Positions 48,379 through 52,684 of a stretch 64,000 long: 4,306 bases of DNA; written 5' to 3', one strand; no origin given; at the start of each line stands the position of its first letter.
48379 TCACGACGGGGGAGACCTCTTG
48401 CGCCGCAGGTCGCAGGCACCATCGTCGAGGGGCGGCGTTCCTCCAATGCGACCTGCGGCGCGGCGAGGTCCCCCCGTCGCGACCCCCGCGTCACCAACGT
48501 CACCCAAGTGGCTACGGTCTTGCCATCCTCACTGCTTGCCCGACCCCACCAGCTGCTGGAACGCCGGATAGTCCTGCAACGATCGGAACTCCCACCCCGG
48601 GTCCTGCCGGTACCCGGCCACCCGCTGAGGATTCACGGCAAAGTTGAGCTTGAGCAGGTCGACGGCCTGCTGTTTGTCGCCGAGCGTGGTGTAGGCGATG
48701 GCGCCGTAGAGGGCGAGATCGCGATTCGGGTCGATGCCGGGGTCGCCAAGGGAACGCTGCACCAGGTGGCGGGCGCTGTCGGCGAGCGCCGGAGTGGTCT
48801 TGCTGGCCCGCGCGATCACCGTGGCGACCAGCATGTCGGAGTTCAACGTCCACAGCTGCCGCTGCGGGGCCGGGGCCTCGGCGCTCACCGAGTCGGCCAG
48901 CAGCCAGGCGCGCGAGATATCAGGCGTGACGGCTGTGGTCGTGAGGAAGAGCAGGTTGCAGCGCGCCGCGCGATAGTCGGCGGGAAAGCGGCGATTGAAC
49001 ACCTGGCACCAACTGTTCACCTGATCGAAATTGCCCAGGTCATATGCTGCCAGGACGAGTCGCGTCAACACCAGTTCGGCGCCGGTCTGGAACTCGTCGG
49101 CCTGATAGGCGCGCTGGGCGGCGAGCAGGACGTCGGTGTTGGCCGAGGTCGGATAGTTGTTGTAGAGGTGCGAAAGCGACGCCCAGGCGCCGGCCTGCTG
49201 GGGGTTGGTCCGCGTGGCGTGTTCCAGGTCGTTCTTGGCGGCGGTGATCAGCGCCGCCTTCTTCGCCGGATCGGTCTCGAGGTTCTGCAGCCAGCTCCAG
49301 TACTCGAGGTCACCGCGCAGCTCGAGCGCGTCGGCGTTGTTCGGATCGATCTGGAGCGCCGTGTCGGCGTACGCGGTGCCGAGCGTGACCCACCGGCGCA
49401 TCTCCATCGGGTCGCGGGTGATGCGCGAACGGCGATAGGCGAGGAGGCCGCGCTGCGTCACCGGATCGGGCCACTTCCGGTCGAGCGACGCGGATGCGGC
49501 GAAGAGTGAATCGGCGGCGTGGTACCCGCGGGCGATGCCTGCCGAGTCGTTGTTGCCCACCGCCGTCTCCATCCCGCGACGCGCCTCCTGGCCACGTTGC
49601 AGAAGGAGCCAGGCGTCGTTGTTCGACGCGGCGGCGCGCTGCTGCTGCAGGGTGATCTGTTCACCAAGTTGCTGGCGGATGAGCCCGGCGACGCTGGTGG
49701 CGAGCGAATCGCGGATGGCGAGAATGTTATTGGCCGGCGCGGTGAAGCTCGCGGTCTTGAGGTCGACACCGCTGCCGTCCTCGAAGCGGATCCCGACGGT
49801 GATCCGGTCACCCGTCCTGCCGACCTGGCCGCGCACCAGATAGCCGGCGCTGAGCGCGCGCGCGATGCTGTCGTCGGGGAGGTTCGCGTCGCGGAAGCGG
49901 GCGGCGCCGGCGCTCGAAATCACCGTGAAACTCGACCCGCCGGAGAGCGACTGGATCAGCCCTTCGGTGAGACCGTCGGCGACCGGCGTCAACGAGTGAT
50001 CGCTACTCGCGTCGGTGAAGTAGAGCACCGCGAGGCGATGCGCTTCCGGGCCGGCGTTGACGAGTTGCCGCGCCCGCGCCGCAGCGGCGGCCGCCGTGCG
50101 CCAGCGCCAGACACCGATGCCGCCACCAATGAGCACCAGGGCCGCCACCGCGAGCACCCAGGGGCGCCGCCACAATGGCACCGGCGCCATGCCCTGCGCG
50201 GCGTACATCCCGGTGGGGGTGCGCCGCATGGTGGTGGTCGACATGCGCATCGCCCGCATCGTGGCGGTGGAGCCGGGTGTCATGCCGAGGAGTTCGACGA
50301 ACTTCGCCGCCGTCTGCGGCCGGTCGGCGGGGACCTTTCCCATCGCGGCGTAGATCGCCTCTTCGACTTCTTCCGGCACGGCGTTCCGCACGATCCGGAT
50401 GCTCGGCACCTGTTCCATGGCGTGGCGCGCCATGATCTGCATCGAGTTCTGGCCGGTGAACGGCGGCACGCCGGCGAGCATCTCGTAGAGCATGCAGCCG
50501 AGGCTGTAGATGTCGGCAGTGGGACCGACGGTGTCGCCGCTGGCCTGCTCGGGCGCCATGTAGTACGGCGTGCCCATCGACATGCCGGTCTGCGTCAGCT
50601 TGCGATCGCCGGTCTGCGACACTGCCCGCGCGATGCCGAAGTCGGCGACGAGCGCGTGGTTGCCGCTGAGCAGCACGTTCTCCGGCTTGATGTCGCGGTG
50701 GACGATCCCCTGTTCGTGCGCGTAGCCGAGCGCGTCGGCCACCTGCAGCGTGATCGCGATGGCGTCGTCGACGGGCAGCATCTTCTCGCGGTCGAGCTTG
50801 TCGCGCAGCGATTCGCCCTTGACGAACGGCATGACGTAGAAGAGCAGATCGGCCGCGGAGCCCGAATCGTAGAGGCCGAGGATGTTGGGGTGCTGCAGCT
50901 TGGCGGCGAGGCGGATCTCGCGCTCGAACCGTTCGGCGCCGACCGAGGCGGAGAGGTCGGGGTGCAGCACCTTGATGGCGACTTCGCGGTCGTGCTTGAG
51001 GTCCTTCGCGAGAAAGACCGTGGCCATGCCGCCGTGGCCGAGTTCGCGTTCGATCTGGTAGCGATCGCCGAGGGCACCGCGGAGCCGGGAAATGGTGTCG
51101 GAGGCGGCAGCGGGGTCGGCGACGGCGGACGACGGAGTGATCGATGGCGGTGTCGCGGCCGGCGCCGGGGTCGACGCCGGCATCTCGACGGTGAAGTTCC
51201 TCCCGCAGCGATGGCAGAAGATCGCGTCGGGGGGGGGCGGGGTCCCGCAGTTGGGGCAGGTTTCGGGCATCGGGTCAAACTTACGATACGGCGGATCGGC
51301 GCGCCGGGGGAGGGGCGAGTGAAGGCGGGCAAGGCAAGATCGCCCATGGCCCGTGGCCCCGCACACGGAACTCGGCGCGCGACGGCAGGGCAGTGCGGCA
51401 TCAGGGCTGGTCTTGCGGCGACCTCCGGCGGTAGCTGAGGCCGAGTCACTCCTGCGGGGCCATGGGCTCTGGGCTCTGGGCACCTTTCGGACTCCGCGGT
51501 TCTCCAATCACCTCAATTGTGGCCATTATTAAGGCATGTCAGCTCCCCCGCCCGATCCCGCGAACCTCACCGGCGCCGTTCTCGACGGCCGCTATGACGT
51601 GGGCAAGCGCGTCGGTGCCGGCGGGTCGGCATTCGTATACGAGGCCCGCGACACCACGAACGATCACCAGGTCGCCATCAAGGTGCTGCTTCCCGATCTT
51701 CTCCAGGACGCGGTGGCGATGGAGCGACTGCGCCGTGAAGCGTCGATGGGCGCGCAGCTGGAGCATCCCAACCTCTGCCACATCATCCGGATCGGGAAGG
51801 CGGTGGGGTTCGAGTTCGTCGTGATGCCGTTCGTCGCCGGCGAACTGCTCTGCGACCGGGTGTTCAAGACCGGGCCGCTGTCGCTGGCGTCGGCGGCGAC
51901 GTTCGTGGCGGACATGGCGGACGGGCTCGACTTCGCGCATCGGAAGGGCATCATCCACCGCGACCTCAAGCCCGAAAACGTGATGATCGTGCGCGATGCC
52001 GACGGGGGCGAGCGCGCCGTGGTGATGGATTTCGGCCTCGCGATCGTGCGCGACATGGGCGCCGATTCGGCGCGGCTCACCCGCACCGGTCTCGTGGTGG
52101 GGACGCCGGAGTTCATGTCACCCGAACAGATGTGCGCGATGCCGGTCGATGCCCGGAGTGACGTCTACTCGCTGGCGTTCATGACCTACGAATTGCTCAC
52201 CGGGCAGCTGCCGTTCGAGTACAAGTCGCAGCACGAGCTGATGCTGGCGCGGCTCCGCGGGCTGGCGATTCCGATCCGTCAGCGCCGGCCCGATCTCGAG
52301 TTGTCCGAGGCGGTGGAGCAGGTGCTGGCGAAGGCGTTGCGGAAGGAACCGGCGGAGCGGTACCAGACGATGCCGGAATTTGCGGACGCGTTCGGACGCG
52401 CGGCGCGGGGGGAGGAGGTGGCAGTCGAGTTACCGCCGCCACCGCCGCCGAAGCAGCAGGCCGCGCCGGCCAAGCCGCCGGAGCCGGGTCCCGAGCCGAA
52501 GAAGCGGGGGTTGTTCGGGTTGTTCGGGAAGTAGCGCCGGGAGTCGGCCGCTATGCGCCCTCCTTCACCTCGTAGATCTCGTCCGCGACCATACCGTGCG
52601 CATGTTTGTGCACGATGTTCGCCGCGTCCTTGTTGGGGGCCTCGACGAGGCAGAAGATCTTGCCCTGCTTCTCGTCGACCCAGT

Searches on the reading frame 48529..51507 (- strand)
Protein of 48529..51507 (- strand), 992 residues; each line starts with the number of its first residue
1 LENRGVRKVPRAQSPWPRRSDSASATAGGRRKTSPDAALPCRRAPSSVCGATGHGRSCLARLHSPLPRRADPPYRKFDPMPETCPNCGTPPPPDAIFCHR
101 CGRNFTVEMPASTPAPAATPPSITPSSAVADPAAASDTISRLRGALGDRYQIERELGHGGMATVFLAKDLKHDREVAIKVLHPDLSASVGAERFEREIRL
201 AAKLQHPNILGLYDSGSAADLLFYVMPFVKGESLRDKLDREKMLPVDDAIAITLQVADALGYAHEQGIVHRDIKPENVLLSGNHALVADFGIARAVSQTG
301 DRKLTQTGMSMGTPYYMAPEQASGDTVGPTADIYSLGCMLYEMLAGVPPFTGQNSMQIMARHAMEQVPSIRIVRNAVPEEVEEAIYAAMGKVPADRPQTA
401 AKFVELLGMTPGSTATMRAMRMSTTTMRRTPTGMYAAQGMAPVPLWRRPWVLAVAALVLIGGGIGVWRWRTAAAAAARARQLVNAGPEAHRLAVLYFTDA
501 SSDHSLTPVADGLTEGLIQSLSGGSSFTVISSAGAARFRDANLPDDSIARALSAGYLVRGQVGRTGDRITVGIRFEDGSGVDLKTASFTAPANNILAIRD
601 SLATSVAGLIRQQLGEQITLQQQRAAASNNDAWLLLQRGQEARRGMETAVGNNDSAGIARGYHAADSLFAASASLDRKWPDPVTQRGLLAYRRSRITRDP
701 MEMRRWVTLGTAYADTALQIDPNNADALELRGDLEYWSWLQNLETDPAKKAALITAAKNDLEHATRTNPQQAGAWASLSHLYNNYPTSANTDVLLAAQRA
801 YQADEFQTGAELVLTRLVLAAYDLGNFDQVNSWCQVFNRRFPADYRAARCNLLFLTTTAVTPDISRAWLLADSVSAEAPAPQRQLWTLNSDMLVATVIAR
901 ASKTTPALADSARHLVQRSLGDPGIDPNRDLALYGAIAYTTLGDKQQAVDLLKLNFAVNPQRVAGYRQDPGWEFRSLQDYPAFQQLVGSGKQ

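Call 30: search_protein_families(library=pfam, proteins=[window:48529-51507:-], max_evalue=0.01)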
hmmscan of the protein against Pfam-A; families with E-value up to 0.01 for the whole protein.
window:48529-51507:- (992 aa): 7 families
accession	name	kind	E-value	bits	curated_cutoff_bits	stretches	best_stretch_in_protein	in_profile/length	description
PF00069.31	Pkinase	-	4.6e-54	184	31.7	1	150-383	1-238/263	Protein kinase domain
PF07714.23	PK_Tyr_Ser-Thr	-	8.5e-36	124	23.1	1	151-399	2-251/258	Protein tyrosine and serine/threonine kinase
PF01636.29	APH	-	6.1e-07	29.9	23.2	0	259-293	164-197/239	Phosphotransferase enzyme family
PF03109.22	ABC1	-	3.5e-05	23.5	22.9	0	192-307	118-228/244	ABC1 atypical kinase-like domain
PF12773.13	DZR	-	0.00024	21.7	27.3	1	78-102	23-45/45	Double zinc ribbon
PF13248.11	Zn_ribbon_3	-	0.00053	19.8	27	1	84-103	5-24/26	zinc-ribbon domain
PF13240.11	Zn_Ribbon_1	-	0.0011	19.1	25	1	84-103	2-21/23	zinc-ribbon domain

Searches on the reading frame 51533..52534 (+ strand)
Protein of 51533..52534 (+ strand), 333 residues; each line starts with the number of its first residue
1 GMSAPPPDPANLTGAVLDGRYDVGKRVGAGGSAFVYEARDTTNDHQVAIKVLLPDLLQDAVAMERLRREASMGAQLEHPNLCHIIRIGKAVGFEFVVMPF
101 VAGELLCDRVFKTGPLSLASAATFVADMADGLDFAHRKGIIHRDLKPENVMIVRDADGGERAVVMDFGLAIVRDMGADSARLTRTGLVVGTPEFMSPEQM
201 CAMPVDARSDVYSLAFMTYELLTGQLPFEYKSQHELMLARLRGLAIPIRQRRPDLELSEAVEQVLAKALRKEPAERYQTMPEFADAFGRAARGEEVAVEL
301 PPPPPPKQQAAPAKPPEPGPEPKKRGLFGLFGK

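Call 50: search_protein_families(library=pfam, proteins=[window:51533-52534:+], max_evalue=0.0001)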
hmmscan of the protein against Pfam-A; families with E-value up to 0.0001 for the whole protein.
window:51533-52534:+ (333 aa): 4 families
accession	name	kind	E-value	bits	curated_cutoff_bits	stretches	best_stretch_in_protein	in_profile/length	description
PF00069.31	Pkinase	-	3.8e-42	144.9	31.7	1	21-278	1-253/263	Protein kinase domain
PF07714.23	PK_Tyr_Ser-Thr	-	7.4e-26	91.4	23.1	1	23-277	3-249/258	Protein tyrosine and serine/threonine kinase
PF17667.7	Pkinase_fungal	-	2.7e-06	26.8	24.1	1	137-210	305-375/387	Fungal protein kinase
PF01636.29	APH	-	4.4e-05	23.8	23.2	1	121-184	150-211/239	Phosphotransferase enzyme family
